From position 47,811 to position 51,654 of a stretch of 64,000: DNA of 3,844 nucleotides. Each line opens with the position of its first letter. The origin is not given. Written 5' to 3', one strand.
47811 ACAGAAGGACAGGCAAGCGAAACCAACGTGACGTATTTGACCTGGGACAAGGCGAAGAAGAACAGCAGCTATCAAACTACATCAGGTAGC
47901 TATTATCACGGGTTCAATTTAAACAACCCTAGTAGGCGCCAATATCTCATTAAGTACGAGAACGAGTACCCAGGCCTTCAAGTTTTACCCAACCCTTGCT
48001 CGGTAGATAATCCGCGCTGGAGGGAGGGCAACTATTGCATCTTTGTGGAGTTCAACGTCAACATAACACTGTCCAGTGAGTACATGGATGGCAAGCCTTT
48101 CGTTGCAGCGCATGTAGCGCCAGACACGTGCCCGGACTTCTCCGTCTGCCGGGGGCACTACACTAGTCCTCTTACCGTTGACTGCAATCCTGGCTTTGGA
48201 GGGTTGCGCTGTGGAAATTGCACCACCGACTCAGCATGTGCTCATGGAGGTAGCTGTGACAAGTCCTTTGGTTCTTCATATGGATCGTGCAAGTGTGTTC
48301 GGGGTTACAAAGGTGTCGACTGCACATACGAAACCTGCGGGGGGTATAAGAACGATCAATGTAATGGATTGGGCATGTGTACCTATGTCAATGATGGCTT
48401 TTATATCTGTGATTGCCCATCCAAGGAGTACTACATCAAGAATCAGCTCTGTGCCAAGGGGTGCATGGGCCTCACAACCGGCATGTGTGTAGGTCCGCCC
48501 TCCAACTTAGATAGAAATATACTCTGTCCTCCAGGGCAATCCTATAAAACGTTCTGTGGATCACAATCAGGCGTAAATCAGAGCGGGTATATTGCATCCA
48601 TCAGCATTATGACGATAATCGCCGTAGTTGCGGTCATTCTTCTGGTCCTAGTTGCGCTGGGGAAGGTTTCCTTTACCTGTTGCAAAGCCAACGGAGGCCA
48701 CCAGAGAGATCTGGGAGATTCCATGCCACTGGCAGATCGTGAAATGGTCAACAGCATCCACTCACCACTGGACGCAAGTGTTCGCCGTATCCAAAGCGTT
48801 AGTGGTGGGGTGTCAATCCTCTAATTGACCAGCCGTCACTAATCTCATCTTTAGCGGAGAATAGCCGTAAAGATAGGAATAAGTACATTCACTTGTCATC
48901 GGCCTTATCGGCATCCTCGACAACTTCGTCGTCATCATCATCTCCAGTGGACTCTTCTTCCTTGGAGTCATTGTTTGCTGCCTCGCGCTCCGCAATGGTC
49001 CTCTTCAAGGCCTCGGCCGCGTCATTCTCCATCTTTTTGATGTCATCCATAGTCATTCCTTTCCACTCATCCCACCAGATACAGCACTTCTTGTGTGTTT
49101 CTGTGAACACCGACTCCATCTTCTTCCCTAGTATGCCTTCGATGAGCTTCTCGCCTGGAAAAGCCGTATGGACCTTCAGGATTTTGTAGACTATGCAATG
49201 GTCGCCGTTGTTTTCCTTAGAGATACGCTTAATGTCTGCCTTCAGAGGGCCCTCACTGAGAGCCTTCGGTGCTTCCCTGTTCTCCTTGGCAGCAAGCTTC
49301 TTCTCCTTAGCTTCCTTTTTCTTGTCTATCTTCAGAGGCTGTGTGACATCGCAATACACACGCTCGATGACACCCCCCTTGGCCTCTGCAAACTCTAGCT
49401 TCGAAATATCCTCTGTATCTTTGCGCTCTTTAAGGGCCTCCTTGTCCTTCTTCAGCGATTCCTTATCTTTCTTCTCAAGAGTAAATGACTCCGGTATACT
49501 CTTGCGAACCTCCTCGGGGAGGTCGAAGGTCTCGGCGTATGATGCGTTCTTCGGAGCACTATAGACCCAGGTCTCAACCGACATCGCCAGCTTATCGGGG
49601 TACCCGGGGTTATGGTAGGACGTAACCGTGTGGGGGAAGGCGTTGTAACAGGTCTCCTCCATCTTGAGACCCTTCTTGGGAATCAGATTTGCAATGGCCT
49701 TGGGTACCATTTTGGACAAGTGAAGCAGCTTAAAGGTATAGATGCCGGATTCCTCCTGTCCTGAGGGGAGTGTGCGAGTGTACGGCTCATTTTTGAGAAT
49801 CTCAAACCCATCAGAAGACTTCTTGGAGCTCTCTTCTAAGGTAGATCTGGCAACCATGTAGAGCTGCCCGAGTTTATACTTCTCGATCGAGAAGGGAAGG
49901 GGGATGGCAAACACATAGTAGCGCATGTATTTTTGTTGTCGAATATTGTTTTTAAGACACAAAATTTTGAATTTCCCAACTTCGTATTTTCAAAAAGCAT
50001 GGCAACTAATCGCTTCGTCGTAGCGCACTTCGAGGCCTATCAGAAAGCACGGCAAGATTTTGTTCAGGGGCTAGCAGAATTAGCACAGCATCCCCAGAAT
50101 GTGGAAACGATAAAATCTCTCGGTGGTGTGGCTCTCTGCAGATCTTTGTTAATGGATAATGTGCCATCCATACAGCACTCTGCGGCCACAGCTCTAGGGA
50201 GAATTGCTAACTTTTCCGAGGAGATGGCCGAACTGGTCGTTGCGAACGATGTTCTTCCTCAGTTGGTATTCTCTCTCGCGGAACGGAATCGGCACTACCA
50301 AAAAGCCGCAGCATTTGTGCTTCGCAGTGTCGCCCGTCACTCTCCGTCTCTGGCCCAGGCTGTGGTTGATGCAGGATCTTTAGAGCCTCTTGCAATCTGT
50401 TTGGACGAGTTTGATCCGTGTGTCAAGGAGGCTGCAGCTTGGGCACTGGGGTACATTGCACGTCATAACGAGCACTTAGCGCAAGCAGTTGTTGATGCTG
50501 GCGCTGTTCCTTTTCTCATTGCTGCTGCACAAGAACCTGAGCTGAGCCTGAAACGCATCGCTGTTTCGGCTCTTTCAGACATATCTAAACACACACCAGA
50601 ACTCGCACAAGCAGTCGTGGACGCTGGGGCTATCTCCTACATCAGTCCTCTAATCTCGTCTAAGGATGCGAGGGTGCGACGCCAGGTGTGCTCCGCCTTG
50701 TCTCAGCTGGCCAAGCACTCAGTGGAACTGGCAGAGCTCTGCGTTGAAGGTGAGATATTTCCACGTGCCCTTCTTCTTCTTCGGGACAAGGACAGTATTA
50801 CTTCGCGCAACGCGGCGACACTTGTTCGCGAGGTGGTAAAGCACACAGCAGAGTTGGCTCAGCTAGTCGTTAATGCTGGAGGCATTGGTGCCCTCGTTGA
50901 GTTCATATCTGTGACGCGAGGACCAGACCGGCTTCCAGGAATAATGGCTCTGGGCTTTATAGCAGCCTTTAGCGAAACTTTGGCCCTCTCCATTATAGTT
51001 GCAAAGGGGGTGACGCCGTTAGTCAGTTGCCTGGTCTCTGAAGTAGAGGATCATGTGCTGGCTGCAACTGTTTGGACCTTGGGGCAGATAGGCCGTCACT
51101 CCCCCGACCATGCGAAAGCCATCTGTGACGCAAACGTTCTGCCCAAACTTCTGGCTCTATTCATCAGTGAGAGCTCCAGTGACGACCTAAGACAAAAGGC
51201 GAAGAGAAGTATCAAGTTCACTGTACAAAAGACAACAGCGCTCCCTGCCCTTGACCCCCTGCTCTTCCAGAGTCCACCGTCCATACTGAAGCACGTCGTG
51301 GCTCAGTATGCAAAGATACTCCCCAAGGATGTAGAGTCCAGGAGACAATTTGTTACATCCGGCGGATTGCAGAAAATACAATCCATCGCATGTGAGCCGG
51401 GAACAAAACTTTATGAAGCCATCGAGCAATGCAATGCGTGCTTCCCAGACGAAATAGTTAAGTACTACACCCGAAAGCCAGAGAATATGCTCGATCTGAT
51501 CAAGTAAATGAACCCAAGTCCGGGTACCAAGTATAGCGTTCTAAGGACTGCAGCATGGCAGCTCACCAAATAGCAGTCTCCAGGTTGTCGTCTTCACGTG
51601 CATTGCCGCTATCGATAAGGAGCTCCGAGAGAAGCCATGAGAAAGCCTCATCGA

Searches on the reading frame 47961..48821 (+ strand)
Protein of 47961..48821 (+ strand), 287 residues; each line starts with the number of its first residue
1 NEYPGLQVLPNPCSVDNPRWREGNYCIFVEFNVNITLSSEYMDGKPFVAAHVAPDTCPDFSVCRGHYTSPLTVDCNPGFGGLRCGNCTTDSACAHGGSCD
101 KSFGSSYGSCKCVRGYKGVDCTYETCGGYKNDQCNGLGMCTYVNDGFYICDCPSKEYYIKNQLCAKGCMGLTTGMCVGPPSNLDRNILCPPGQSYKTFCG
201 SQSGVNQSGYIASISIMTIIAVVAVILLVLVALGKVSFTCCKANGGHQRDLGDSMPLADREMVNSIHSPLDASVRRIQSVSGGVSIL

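Call 19: search_protein_families(library=pfam, proteins=[window:47961-48821:+], max_evalue=10)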
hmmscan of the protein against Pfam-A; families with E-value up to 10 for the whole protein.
window:47961-48821:+ (287 aa): 4 families
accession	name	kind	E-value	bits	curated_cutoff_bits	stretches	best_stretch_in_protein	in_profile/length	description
PF25024.1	EGF_TEN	-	0.00034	20.7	65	1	53-209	26-182/234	Teneurin EGF domain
PF02493.26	MORN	-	0.0053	17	22.5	1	126-145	2-21/23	MORN repeat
PF17572.7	DUF5478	-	0.13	12.8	27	1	132-165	38-71/86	Family of unknown function (DUF5478)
PF02723.19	CoV_E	-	0.21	12.2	32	1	205-242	5-43/75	Coronavirus small envelope protein E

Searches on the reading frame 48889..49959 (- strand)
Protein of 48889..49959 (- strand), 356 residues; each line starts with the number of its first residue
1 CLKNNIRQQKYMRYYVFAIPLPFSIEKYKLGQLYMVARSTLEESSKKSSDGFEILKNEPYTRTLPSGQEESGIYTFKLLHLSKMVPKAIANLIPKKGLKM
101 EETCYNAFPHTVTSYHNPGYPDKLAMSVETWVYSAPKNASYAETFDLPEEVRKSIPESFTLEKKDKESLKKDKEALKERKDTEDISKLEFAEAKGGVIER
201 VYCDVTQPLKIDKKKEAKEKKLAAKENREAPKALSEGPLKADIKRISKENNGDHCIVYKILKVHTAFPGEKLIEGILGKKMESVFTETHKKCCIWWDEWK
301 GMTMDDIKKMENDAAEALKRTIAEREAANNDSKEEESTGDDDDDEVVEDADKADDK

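Call 81: search_protein_families(library=pfam, proteins=[window:48889-49959:-], max_evalue=0.001)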
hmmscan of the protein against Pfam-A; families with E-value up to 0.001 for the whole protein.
window:48889-49959:- (356 aa): 1 family
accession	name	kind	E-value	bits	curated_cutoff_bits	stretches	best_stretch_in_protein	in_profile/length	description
PF02121.25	IP_trans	-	2.5e-46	158.7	21.3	2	13-153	2-134/246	Phosphatidylinositol transfer protein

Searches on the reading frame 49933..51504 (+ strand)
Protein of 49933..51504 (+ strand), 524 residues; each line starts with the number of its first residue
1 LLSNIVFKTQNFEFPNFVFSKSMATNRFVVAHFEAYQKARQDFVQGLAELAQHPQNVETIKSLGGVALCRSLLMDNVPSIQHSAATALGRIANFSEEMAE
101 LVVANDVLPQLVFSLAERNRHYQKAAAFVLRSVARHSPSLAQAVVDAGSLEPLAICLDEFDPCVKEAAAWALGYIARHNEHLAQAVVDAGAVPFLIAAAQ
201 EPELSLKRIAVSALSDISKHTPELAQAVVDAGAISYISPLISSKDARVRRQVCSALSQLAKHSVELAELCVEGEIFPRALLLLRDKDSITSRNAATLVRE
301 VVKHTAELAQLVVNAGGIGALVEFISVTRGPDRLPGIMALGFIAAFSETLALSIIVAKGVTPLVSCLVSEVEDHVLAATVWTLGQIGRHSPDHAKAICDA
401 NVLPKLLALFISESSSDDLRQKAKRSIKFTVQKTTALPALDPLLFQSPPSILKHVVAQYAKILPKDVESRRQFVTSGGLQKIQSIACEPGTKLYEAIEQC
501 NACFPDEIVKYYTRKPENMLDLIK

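Call 81: search_protein_families(library=pfam, proteins=[window:49933-51504:+], max_evalue=0.001)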
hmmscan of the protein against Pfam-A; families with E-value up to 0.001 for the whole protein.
window:49933-51504:+ (524 aa): 11 families
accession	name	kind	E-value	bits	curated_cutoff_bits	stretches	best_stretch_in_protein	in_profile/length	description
PF00514.29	Arm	-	1.6e-34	117.2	20.6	3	221-260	1-40/41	Armadillo/beta-catenin-like repeat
PF24768.1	ARM_ARMC5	-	3.4e-16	59.9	79.9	1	171-328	51-208/289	ARMC5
PF13646.12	HEAT_2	-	1.9e-13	50.9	27.7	0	151-230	2-69/88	HEAT repeats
PF02985.28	HEAT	-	2.5e-13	49.4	23.5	0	236-262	4-30/31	HEAT repeat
PF13513.12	HEAT_EZ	-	6.8e-12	46.1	27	0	206-259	3-55/55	HEAT-like repeat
PF12717.13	Cnd1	-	3.1e-07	31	26.4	0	108-182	23-92/162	non-SMC mitotic condensation complex subunit 1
PF01602.26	Adaptin_N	-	8.8e-06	25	37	0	195-309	84-186/524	Adaptin N terminal region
PF25786.1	HEAT_GCN1_C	-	8.9e-06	26.2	27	0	67-145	30-106/151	GCN1-like, C-terminal HEAT repeats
PF04826.19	Arm_2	-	0.00011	22.2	20.4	0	48-97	30-79/221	Armadillo-like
PF25598.1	ARM_PUB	-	0.00028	20.9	33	0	72-248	98-277/308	Plant U-box protein ARM repeat region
PF14668.11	RICTOR_V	-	0.0003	21.4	27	0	167-221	5-59/71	Rapamycin-insensitive companion of mTOR, domain 5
